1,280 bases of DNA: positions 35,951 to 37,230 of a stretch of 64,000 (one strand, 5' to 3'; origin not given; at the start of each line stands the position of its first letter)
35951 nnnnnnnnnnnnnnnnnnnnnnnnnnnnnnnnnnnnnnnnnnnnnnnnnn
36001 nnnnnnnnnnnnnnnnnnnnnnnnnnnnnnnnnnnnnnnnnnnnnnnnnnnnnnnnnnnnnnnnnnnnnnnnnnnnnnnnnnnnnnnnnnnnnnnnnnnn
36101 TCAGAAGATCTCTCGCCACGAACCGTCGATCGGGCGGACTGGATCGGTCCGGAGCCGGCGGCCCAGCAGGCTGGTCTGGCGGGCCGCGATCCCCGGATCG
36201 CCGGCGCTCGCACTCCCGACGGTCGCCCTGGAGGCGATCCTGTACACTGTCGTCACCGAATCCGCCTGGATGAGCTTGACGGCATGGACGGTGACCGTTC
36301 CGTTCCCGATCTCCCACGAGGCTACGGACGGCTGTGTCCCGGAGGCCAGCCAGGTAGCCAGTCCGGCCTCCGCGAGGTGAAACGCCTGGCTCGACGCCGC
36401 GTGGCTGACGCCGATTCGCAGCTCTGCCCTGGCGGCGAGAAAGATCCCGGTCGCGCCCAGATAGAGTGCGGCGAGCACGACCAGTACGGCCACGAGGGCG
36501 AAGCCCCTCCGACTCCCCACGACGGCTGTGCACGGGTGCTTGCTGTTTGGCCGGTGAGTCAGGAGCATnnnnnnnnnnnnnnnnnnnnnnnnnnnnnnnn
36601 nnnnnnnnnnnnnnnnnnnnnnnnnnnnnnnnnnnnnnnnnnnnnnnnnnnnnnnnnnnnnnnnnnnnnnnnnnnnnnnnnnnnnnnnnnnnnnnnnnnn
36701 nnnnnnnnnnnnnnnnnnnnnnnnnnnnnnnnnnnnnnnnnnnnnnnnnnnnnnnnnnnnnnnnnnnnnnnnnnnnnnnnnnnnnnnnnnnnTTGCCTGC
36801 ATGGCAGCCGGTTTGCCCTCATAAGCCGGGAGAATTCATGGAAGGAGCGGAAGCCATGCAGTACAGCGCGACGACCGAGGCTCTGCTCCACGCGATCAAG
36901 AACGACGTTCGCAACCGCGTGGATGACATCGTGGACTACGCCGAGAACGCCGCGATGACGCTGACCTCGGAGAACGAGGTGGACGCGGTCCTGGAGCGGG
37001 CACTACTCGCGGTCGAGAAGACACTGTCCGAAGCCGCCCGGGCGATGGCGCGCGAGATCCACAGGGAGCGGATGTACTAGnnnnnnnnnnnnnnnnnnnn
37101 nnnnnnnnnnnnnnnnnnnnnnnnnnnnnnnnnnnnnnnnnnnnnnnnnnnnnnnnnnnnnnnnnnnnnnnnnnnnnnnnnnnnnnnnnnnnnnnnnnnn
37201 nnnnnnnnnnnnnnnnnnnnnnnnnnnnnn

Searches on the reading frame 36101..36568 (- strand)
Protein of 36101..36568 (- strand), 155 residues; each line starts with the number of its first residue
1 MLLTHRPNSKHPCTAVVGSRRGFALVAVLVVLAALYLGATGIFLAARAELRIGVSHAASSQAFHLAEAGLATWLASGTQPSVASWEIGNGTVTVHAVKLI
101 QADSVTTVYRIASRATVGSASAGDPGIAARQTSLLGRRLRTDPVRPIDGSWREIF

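Call 3: search_protein_families(library=pfam, proteins=[window:36101-36568:-], max_evalue=1)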
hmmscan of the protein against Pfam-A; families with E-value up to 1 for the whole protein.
window:36101-36568:- (155 aa): 1 family
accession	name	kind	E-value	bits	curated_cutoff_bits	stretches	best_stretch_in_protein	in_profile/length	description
PF14341.11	PilX_N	-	0.00098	19.5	25.5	1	21-71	1-51/51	PilX N-terminal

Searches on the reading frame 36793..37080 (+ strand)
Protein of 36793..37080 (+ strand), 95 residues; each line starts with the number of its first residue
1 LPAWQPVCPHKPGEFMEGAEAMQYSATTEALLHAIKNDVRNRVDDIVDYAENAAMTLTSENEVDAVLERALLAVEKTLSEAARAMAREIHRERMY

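Call 3: search_protein_families(library=pfam, proteins=[window:36793-37080:+], max_evalue=1)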
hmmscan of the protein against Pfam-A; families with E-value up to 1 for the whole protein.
window:36793-37080:+ (95 aa): 1 family
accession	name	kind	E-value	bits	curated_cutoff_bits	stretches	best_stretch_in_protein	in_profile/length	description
PF01865.21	PhoU_div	-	0.0011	18.8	24.4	1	42-90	86-135/214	Protein of unknown function DUF47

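Call 4: search_protein_families(library=padloc, proteins=[window:36793-37080:+], max_evalue=1)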
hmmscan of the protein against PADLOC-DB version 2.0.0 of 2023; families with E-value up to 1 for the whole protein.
window:36793-37080:+ (95 aa): 1 family
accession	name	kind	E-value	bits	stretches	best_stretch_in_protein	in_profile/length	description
PDLC00638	ZorA2|ZorA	-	0.0031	14.4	1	23-92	439-506/545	MotA/ExbB/TolQ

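Call 6: search_protein_families(library=ncbifam, proteins=[window:36793-37080:+], max_evalue=1)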
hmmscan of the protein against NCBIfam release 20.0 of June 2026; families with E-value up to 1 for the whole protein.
window:36793-37080:+ (95 aa): 0 families

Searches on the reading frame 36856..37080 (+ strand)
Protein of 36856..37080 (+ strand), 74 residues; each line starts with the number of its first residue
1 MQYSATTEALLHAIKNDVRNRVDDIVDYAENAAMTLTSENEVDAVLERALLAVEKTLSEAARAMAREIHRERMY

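Call 85: search_protein_families(library=phrogs, proteins=[window:36856-37080:+], max_evalue=0.1)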
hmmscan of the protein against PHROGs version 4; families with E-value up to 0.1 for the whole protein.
window:36856-37080:+ (74 aa): 2 families
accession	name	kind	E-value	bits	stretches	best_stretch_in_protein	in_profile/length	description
phrog_15008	-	unknown function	0.0097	17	1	6-58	20-73/74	-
phrog_4226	-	tail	0.043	14.1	1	21-74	134-186/228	baseplate protein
